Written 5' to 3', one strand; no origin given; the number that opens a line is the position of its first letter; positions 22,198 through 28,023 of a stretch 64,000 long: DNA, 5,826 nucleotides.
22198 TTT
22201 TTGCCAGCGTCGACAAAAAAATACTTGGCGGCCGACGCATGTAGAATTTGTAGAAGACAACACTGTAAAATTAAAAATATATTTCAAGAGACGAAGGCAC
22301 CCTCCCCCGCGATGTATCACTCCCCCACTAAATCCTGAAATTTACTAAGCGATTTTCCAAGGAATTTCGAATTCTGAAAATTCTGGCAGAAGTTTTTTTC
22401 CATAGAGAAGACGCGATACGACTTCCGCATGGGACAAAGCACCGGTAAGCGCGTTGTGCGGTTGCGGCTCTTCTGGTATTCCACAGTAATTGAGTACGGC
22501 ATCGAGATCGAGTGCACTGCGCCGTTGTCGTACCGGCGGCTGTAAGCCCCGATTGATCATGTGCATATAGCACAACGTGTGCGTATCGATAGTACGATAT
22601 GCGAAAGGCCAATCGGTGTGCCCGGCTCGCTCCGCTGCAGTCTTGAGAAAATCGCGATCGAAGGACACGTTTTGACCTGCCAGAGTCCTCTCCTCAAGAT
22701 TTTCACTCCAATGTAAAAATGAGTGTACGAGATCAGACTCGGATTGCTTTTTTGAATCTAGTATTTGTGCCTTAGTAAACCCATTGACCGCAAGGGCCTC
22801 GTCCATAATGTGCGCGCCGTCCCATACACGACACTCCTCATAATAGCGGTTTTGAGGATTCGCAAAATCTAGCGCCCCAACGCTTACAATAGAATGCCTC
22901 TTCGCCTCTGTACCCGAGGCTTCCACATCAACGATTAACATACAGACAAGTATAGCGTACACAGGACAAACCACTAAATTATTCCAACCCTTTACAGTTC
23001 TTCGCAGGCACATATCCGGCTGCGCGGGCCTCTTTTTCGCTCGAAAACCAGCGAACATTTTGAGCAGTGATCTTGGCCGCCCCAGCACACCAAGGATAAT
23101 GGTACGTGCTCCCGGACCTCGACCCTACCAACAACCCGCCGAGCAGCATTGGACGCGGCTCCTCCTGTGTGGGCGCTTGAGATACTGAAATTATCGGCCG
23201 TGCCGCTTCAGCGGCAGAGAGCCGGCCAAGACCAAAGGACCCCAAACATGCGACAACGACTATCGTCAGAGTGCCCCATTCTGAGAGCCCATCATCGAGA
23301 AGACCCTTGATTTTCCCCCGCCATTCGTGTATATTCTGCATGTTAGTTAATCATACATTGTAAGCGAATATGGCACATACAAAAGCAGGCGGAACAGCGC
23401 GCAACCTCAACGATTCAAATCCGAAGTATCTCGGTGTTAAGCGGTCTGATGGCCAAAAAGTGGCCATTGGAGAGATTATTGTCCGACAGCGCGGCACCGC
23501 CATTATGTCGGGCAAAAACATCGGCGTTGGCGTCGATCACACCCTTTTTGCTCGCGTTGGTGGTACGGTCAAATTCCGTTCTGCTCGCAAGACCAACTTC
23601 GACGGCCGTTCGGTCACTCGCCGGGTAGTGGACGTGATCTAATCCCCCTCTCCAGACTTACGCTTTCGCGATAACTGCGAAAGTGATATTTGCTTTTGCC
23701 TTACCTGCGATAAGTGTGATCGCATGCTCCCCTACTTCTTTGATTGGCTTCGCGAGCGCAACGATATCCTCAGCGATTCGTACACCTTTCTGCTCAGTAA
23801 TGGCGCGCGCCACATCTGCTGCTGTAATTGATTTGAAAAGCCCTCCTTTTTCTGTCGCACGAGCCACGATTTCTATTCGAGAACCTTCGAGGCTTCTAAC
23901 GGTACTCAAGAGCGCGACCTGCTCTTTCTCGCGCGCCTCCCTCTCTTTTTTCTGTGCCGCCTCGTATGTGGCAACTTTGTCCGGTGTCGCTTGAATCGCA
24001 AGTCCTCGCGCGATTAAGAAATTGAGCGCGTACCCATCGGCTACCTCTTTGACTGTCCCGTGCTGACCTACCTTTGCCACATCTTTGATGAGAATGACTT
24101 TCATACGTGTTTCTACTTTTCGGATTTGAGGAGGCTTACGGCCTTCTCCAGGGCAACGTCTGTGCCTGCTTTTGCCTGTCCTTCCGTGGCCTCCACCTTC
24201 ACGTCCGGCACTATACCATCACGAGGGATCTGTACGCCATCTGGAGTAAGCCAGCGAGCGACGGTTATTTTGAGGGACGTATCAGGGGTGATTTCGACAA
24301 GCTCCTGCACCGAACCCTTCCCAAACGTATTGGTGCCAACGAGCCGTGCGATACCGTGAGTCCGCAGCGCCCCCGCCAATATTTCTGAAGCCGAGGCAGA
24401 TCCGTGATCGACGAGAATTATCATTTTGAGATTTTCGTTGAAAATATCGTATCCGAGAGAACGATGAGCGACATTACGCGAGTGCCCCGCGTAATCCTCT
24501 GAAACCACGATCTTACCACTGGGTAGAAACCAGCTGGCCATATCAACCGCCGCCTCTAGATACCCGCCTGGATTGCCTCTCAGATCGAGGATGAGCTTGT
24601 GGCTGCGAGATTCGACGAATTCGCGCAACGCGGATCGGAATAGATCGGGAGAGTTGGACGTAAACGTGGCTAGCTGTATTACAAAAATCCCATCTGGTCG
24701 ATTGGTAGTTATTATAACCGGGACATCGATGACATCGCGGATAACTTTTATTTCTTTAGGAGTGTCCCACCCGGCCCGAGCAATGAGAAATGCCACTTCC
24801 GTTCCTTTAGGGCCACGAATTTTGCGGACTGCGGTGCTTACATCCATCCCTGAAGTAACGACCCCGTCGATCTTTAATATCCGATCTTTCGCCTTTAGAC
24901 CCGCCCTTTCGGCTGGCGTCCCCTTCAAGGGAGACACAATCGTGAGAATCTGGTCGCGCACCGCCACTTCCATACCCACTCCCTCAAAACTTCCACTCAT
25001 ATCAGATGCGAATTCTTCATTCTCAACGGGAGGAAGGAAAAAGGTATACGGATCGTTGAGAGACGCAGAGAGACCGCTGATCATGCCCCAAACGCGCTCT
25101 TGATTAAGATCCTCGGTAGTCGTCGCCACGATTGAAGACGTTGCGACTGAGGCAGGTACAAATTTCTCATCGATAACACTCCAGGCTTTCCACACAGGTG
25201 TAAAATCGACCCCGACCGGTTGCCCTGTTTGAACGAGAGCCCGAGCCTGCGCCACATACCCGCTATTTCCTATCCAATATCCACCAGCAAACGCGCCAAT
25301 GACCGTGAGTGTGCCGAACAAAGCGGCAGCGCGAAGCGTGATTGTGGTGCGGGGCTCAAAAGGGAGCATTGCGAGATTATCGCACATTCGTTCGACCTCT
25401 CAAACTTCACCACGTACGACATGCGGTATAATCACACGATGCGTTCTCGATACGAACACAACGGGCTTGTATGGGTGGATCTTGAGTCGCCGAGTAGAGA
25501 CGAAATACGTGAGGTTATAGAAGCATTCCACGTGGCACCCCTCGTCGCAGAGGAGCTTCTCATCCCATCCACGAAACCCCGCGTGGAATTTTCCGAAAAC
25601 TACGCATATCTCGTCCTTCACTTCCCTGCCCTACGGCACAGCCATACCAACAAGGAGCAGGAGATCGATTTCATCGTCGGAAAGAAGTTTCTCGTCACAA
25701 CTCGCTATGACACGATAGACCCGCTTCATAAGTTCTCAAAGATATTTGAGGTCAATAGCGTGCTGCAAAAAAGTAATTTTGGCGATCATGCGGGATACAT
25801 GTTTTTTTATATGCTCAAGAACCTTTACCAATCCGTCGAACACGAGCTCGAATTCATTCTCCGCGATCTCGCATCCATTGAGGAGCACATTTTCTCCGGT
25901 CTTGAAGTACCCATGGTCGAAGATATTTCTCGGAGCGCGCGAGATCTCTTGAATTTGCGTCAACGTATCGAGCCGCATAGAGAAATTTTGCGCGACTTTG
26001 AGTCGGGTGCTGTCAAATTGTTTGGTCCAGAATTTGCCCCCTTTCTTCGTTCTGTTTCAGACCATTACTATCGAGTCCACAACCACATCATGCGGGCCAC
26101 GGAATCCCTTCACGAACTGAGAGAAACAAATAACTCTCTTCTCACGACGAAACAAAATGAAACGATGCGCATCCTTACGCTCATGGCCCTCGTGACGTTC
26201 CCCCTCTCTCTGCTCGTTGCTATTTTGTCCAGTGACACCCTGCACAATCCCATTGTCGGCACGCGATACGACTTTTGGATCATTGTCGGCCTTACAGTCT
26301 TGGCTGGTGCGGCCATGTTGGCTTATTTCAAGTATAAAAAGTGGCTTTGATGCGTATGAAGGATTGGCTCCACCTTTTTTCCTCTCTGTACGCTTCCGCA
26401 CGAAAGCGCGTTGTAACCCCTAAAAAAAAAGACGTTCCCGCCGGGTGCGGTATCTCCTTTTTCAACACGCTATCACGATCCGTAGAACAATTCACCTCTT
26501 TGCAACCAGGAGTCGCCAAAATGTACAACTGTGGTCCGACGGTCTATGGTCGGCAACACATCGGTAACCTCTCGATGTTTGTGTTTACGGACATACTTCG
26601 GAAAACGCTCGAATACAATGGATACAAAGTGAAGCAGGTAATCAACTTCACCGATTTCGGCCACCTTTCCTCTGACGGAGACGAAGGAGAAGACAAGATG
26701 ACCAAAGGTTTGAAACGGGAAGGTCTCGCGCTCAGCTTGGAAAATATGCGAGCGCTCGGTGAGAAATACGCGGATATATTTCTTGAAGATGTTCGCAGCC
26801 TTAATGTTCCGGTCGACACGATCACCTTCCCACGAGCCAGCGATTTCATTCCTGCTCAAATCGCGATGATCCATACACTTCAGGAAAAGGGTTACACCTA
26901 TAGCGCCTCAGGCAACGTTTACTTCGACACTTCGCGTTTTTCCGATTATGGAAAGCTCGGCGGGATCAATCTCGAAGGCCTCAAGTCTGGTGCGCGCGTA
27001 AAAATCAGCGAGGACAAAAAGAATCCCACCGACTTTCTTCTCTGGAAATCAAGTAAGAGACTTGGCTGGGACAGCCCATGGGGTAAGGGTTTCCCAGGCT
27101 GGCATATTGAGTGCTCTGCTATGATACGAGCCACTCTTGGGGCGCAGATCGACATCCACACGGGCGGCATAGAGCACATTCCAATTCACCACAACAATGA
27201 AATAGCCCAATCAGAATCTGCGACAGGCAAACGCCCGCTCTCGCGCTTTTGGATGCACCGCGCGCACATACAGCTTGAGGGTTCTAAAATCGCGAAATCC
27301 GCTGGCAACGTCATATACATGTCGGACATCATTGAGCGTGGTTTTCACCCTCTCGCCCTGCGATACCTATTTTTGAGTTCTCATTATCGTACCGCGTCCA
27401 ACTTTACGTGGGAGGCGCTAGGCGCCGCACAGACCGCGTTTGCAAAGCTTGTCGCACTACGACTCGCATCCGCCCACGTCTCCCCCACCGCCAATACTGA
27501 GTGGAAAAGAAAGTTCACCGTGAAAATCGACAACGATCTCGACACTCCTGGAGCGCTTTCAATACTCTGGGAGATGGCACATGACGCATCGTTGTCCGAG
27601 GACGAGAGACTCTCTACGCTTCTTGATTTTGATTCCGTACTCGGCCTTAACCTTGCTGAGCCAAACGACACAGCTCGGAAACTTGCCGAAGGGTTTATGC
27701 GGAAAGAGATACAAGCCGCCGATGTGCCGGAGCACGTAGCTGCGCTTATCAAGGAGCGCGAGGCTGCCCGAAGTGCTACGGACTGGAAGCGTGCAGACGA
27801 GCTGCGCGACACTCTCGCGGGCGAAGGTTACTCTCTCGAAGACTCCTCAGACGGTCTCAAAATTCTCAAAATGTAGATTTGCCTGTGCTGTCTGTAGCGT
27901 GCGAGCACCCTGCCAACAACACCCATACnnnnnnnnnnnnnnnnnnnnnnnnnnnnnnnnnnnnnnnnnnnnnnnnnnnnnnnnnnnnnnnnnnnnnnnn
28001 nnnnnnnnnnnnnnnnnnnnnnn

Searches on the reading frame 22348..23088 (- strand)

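Call 45: search_protein_families(library=pfam, proteins=[window:22348-23088:-], max_evalue=0.01)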
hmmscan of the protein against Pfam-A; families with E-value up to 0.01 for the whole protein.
window:22348-23088:- (247 aa): 2 families
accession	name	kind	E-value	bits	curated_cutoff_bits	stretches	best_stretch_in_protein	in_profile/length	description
PF16473.11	Rv2179c-like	-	2.9e-08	34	27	1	51-226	3-175/177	3'-5' exoribonuclease Rv2179c-like domain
PF00929.31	RNase_T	-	3.6e-07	31.3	24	1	52-215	2-155/164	Exonuclease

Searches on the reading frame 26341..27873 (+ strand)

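Call 45: search_protein_families(library=pfam, proteins=[window:26341-27873:+], max_evalue=0.01)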
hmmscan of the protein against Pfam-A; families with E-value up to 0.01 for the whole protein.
window:26341-27873:+ (511 aa): 5 families
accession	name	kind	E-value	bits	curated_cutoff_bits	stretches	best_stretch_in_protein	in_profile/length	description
PF01406.26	tRNA-synt_1e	-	2.5e-86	290.2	27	1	51-364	2-300/301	tRNA synthetases class I (C) catalytic domain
PF09334.17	tRNA-synt_1g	-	9e-08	31.7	20.1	1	307-360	318-371/391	tRNA synthetases class I (M)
PF23493.1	CysS_C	-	1.1e-07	32.3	23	1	461-504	3-46/51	Cysteinyl-tRNA ligase anticodon binding domain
PF01921.24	tRNA-synt_1f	-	2.2e-06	27.3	27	0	62-106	26-70/360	tRNA synthetases class I (K)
PF00133.28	tRNA-synt_1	-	1.3e-05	24.6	22.7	0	277-354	336-412/414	tRNA synthetases class I (I, L, M and V)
